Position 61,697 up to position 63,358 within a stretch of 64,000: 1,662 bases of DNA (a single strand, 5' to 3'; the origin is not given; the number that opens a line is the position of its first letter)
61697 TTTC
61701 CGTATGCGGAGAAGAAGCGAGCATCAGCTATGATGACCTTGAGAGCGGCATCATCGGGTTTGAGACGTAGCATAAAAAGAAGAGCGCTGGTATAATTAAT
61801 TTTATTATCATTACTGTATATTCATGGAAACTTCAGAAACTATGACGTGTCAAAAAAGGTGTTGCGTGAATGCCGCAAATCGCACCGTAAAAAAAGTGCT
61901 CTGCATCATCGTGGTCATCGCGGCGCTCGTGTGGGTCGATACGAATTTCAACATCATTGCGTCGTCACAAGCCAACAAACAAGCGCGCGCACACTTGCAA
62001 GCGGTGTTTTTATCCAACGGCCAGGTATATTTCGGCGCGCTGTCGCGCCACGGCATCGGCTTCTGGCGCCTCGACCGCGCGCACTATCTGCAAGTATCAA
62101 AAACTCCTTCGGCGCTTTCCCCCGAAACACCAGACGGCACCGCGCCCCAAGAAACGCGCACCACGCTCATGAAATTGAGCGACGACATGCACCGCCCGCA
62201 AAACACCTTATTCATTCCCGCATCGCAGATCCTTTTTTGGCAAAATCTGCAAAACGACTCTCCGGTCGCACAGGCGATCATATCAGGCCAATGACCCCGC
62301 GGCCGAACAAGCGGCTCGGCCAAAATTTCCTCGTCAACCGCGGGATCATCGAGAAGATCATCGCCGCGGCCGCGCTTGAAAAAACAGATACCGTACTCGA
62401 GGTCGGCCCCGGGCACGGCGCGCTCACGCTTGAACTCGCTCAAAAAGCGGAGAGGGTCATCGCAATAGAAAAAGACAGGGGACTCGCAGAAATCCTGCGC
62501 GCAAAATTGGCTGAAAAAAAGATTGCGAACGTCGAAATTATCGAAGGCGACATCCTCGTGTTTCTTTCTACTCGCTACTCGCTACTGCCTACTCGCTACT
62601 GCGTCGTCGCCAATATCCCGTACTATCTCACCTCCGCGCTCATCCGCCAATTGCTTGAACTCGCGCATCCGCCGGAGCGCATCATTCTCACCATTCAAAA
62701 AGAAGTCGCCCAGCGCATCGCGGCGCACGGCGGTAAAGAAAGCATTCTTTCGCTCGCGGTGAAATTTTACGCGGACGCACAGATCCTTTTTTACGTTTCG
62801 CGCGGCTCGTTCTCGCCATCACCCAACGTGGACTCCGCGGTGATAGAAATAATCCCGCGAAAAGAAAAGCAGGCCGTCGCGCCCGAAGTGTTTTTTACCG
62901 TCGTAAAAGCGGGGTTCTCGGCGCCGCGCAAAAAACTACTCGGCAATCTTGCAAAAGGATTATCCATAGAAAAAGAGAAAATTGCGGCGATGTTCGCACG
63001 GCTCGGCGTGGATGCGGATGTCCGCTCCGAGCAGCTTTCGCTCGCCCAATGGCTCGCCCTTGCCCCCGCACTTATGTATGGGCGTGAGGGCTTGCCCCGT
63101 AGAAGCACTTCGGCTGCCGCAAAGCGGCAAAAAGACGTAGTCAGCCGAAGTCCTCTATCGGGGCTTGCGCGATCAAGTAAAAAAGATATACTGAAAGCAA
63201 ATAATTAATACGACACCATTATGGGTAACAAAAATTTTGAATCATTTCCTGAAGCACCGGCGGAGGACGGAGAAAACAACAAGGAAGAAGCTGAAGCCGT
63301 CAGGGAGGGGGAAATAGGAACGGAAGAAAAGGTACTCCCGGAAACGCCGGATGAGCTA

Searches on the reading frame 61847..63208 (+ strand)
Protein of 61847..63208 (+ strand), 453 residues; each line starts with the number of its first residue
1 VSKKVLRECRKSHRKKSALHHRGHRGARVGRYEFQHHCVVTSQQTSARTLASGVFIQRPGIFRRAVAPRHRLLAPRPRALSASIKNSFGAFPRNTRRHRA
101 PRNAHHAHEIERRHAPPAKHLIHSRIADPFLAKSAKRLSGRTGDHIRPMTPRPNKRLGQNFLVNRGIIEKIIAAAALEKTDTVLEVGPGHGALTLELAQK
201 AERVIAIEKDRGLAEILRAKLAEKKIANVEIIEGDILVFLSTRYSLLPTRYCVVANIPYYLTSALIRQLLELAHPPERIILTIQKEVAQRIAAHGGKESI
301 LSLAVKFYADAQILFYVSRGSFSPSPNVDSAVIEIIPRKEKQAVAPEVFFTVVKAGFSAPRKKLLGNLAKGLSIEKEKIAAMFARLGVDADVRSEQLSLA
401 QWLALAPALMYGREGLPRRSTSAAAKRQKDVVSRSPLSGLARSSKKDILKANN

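Call 87: search_protein_families(library=pfam, proteins=[window:61847-63208:+], max_evalue=0.0001)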
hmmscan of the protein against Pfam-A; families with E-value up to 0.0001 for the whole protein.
window:61847-63208:+ (453 aa): 4 families
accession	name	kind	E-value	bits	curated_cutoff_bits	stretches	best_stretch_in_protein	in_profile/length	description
PF00398.26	RrnaAD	-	2.6e-54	184.5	24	1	154-406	5-258/263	Ribosomal RNA adenine dimethylase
PF13649.12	Methyltransf_25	-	2e-06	28.8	27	1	183-237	1-56/97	Methyltransferase domain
PF02390.23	Methyltransf_4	-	5.1e-05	23.3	24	1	181-241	3-65/173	Putative methyltransferase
PF01135.25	PCMT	-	6.9e-05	23.1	20.3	0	176-235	70-132/210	Protein-L-isoaspartate(D-aspartate) O-methyltransferase (PCMT)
